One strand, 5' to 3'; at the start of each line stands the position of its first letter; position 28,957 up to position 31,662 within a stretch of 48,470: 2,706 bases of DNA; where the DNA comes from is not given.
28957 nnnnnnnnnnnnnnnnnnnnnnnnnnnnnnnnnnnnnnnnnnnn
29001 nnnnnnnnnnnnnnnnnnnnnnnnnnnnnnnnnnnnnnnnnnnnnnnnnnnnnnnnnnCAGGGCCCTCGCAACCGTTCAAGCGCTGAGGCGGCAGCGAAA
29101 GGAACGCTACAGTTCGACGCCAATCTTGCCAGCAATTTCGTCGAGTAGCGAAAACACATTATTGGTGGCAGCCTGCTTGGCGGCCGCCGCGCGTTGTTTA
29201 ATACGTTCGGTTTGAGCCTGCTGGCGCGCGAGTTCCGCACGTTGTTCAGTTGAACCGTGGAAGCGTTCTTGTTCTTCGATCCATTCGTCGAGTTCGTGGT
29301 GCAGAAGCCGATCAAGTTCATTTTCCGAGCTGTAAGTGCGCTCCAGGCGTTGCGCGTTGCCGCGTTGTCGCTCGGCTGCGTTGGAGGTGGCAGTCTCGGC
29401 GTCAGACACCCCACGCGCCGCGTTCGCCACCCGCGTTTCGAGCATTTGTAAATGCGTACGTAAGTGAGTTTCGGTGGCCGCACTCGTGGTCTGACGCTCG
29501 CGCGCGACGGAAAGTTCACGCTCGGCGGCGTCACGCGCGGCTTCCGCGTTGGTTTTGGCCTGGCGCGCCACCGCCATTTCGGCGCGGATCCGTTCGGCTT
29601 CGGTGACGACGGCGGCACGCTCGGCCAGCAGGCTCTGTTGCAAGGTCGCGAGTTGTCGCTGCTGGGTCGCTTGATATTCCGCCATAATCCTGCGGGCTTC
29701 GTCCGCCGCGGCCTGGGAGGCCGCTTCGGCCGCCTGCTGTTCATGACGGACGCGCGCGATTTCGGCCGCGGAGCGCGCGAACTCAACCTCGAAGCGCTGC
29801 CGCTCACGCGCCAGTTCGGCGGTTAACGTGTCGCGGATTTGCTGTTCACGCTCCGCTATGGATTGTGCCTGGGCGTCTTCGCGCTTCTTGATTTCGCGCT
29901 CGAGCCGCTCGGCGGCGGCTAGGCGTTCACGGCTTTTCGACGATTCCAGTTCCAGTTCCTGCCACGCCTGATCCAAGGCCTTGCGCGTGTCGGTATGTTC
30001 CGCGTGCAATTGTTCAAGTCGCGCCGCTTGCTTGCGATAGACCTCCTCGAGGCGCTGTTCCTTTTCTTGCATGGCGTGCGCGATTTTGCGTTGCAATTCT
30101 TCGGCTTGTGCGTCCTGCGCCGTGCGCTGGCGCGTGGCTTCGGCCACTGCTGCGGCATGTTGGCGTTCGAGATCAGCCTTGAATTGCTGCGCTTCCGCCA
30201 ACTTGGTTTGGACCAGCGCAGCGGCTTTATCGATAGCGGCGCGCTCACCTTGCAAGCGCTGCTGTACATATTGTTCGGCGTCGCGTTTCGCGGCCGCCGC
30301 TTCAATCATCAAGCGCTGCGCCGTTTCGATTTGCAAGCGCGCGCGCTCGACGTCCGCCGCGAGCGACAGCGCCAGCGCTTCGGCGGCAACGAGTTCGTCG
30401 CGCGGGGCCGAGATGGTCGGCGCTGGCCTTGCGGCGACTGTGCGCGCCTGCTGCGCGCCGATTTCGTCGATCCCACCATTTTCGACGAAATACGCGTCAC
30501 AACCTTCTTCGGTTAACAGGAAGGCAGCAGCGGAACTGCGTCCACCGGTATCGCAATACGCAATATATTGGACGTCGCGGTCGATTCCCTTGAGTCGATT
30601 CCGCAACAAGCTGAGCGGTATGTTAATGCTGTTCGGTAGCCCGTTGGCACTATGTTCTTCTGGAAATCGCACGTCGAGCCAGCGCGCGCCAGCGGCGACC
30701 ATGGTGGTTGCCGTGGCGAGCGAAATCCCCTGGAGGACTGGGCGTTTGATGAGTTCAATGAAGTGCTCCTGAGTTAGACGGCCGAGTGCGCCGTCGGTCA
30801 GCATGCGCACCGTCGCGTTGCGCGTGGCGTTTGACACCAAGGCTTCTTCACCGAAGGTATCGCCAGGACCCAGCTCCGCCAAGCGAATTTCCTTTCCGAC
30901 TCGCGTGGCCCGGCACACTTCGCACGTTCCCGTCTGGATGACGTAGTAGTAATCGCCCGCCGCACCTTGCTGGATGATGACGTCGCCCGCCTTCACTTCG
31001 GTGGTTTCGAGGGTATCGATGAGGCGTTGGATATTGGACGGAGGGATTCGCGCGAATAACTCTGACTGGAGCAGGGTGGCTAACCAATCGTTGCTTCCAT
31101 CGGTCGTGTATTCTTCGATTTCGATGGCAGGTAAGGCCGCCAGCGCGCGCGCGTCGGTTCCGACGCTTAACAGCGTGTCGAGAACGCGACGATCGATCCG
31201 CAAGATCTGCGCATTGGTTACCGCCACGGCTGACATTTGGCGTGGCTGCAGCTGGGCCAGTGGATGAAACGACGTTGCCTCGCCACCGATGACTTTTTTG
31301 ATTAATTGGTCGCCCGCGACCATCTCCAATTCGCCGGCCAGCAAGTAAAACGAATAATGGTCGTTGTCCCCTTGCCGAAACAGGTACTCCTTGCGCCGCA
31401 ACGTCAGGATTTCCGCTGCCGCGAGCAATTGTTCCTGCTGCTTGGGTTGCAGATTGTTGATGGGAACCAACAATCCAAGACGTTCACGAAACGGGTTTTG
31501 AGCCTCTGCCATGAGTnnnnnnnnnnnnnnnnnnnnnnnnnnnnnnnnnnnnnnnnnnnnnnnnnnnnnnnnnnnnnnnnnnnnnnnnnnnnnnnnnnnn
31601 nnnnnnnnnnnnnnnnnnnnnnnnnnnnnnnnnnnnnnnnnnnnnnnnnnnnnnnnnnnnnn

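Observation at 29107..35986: Divergent pair of giant paralogs: 2x cNMP-binding + rhodanese + coiled coil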

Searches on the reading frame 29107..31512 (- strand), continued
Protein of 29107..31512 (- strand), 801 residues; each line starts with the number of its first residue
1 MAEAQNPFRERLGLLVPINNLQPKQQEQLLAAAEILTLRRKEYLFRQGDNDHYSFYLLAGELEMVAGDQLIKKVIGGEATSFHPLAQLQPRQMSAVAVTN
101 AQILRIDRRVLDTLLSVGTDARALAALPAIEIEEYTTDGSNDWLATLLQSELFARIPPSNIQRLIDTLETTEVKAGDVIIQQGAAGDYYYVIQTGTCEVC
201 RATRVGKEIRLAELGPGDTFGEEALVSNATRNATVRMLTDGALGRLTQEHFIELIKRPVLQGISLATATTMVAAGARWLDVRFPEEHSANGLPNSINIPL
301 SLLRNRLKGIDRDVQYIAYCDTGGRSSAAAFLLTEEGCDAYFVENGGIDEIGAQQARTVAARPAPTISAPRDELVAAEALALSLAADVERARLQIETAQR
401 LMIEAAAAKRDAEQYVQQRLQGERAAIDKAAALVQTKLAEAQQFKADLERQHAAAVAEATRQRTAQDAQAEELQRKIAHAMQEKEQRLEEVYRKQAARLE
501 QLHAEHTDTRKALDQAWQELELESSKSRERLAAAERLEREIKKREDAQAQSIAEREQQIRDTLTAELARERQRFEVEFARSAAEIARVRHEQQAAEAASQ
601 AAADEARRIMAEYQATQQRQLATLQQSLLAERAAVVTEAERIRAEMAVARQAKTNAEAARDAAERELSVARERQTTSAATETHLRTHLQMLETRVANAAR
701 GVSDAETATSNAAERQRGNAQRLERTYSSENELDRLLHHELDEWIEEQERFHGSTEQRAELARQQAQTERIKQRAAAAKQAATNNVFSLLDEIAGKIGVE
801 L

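Call 41: find_encoding_contigs(protein=P0111, flank=7000, max_places=2)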
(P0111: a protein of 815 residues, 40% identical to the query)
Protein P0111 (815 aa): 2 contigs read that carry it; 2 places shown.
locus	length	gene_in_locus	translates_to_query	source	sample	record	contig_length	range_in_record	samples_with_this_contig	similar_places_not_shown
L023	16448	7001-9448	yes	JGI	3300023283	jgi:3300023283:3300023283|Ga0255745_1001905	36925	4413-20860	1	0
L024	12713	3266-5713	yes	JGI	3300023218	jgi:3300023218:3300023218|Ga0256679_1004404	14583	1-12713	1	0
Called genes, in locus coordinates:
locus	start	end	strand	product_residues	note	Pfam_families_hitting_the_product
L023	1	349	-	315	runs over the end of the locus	PF07992:Pyr_redox_2, PF12831:FAD_oxidored (weak), PF13738:Pyr_redox_3, PF00070:Pyr_redox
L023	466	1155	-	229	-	PF00702:Hydrolase, PF13419:HAD_2, PF13242:Hydrolase_like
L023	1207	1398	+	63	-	PF14255:Zn_ribbon_21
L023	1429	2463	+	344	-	PF01636:APH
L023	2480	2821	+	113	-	PF11743:DUF3301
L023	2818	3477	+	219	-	-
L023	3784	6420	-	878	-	-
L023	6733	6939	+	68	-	PF04325:DUF465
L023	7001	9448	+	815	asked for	PF00027:cNMP_binding, PF00581:Rhodanese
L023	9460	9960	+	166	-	PF17775:YchJ_M-like, PF02810:SEC-C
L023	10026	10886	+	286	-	PF00158:Sigma54_activat (faint), PF13191:AAA_16 (weak), PF00004:AAA, PF07724:AAA_2, PF07728:AAA_5, PF13401:AAA_22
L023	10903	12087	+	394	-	PF05762:VWA_CoxE (weak)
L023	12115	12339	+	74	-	-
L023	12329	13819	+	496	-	PF00474:SSF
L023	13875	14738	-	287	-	PF13103:TonB_2, PF03544:TonB_C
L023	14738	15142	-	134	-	PF02472:ExbD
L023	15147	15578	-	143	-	PF02472:ExbD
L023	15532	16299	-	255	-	PF01618:MotA_ExbB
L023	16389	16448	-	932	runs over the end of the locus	PF00176:SNF2-rel_dom, PF04851:ResIII, PF00271:Helicase_C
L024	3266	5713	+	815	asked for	PF00027:cNMP_binding, PF00581:Rhodanese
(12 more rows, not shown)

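Call 43: search_protein_families(library=pfam, proteins=[L023:3784-6420:-, L022:9587-9958:-, L022:4033-6573:+], max_evalue=0.01)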
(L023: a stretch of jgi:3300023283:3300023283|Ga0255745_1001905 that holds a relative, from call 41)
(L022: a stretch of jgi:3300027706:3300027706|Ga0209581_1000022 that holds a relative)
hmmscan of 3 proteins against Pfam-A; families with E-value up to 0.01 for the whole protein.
L023:3784-6420:- (878 aa): 2 families
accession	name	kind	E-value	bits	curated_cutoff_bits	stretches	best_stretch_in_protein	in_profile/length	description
PF00027.35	cNMP_binding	-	1.7e-24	86.1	27.5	2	173-256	5-87/89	Cyclic nucleotide-binding domain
PF00581.25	Rhodanese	-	1.3e-06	29.2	22.2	1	269-351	6-98/102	Rhodanese-like domain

L022:9587-9958:- (123 aa): 1 family
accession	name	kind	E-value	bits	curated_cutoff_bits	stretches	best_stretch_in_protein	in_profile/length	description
PF18602.6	Rap1a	-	1.6e-17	64.2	27.7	1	32-119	1-90/90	Rap1a immunity proteins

L022:4033-6573:+ (846 aa): 2 families
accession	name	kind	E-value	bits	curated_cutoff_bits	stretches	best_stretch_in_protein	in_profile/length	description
PF00027.35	cNMP_binding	-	1.3e-30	105.6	27.5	2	172-256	4-87/89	Cyclic nucleotide-binding domain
PF00581.25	Rhodanese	-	3.5e-11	43.9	22.2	1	267-349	4-98/102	Rhodanese-like domain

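Call 63: predict_structure(alignment_id=A2)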
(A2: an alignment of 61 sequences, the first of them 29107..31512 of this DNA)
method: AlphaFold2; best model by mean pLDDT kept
length: 801 residues; sequences in the alignment: 61
mean_pLDDT: 77.6   pTM: 0.31
mean pLDDT of the five models: 77.6, 75.6, 73.9, 73.0, 71.9
residues with pLDDT >= 90: 125; 70-90: 516; 50-70: 107; < 50: 53
segments of 3 or more residues with pLDDT < 50: 1-5, 119-140, 353-368, 418-420, 799-801
pLDDT, mean of each block of 10 residues (from residue 1): 50 80 82 88 91 89 91 84 81 92 90 70 39 35 72 67 81 90 81 90 84 87 65 89 85 62 83 89 85 86 84 88 82 82 69 39 41 67 75 76 72 52 64 77 79 79 79 82 83 84 83 81 64 79 84 84 85 84 81 79 77 81 85 90 92 92 90 69 82 89 91 91 82 74 70 61 74 77 65 57 42
secondary structure, 60 per line:
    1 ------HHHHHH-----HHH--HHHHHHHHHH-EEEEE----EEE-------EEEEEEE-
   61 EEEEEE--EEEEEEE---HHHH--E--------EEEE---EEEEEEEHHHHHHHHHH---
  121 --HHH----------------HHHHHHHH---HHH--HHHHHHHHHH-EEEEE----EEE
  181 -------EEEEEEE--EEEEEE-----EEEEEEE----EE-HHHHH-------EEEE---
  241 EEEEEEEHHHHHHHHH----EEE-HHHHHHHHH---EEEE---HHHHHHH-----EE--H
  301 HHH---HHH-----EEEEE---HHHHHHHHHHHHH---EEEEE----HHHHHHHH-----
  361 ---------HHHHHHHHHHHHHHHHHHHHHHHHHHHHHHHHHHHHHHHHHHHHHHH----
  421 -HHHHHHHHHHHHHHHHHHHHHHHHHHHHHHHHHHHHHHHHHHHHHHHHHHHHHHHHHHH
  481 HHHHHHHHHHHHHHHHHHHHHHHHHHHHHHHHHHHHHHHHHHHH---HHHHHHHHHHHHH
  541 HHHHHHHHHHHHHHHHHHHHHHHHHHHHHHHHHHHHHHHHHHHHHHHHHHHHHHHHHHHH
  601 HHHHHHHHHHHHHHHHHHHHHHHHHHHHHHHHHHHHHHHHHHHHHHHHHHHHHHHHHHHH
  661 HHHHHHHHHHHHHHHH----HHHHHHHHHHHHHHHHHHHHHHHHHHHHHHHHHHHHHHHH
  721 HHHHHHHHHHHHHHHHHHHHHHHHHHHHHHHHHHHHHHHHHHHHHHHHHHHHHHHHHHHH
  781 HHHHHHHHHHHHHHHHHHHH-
elements in order (helices of 4 or more, strands of 3 or more residues): H7-12 H23-32 E34-38 E43-45 E53-59 E61-66 E69-75 H79-82 E94-97 E101-107 H108-117 H142-149 H158-167 E169-173 E178-180 E188-194 E197-202 E208-214 H222-226 E234-237 E241-247 H248-256 E261-263 H265-273 E277-280 H284-290 H300-303 E315-319 H323-335 E339-343 H348-355 H370-416 H422-524 H528-676 H681-800
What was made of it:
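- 29113..30405 (-): A helical stalk (aa 370-800), predicted as four long helices. AF2 gives H370-416, H422-524, H528-676 and H681-800 (call 63).
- Four long helices in the AF2 model (call 63).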

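Call 66: fold_search(model_id=the predicted structure, library=pdb)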
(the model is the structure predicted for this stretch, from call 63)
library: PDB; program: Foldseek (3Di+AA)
matches with E <= 10: 1038; with E <= 0.001: 646
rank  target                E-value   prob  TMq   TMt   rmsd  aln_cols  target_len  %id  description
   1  2qcs_B                1.4e-17  1.00  0.14  0.37  16.0       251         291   20  A complex structure between the Catalytic and Regulatory subunit of Protein Kinase A that represents the inhibited sta (released 2007-11-06)
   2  1ne4                  1.9e-17  1.00  0.14  0.40  16.7       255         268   20  Crystal Structure of Rp-cAMP Binding R1a Subunit of cAMP-dependent Protein Kinase (released 2004-01-13)
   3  6no7_D                1.9e-17  1.00  0.14  0.38  16.4       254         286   20  Crystal Structure of the full-length wild-type PKA RIa Holoenzyme (released 2019-07-24)
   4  4x6r_B                2.6e-17  1.00  0.14  0.37  16.3       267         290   19  An Isoform-specific Myristylation Switch Targets RIIb PKA Holoenzymes to Membranes (released 2015-07-22)
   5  7lv3_B                3.6e-17  1.00  0.14  0.19  19.4       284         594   20  Crystal structure of human protein kinase G (PKG) R-C complex in inhibited state (released 2022-08-24)
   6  3shr_A                4.0e-17  1.00  0.15  0.38  18.2       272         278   20  Crystal Structure of cGMP-dependent Protein Kinase Reveals Novel Site of Interchain Communication (released 2011-09-21)
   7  7lv3_A                4.5e-17  1.00  0.14  0.18  18.8       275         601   20  Crystal structure of human protein kinase G (PKG) R-C complex in inhibited state (released 2022-08-24)
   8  6byr_B                5.0e-17  1.00  0.14  0.37  18.3       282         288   19  Structures of the PKA RI alpha holoenzyme with the FLHCC driver J-PKAc alpha or native PKAc alpha (released 2019-04-03)
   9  4z07_A                5.9e-17  1.00  0.14  0.40  15.2       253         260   21  Co-crystal structure of the tandem CNB (CNB-A/B) domains of human PKG I beta with cGMP (released 2016-04-13)
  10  3of1                  8.1e-17  1.00  0.13  0.40  14.8       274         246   19  Crystal Structure of Bcy1, the Yeast Regulatory Subunit of PKA (released 2010-12-01)
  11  6h4g_A                9.0e-17  1.00  0.14  0.38  16.7       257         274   18  Regulatory subunit of a cAMP-independent protein kinase A from Trypanosoma brucei: E311A, T318R, V319A mutant bound to (released 2019-08-14)
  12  4z07_C                9.5e-17  1.00  0.13  0.40  15.2       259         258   22  Co-crystal structure of the tandem CNB (CNB-A/B) domains of human PKG I beta with cGMP (released 2016-04-13)
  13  6no7_F                1.3e-16  1.00  0.14  0.37  18.2       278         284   19  Crystal Structure of the full-length wild-type PKA RIa Holoenzyme (released 2019-07-24)
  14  5j3u                  1.5e-16  1.00  0.14  0.40  18.8       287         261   18  Co-crystal structure of the regulatory domain of Toxoplasma gondii PKA with cAMP (released 2016-04-20)
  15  1rl3_B                2.0e-16  1.00  0.14  0.41  16.9       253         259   20  Crystal structure of cAMP-free R1a subunit of PKA (released 2004-07-06)
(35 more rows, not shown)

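Call 69: search_protein_families(library=padloc, proteins=[window:29107-31512:-], max_evalue=0.01)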
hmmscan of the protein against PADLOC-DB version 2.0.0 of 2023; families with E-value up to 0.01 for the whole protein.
window:29107-31512:- (801 aa): 3 families
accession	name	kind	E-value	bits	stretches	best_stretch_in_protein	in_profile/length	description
PDLC00731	Effector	-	1.6e-10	38.5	2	139-256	12-124/306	TIR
PDLC02371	PycTIR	-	5e-09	33.9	1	139-256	9-121/288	-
PDLC00730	Effector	-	3.8e-06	24.3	1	27-72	50-95/299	TIR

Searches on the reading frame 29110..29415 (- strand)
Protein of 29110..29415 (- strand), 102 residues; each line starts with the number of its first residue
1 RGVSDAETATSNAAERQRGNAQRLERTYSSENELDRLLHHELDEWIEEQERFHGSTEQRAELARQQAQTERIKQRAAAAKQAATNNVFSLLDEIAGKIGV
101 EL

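Call 61: search_protein_representatives(protein=window:29110-29415:-)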
Query: 102 residues. Proteins with E-value up to 0.001 (for the whole library): 29; up to 1e-10: 5; up to 1e-30: 0. The best 29 are listed.
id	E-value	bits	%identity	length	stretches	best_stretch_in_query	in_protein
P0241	2.6e-15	72.7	55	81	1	23-98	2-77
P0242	8.9e-15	71.1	45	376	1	8-100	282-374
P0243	9.2e-14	67.8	54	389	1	21-98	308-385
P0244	2.4e-13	66.5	44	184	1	6-100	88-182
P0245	8.0e-12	61.6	46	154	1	5-97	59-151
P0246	9.0e-10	55.1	52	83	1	37-99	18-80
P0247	1.7e-09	54.2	40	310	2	7-99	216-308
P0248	3.1e-08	50.2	43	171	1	4-96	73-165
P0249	2.2e-07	47.5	45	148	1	9-96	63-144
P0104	7.6e-07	45.7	41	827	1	9-98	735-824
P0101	1.5e-06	44.8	40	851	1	9-99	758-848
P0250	1.5e-06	44.8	52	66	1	37-96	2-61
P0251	2.1e-06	44.3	30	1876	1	31-63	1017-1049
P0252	2.9e-06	43.9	40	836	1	9-95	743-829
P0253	5.1e-06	43.1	40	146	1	10-94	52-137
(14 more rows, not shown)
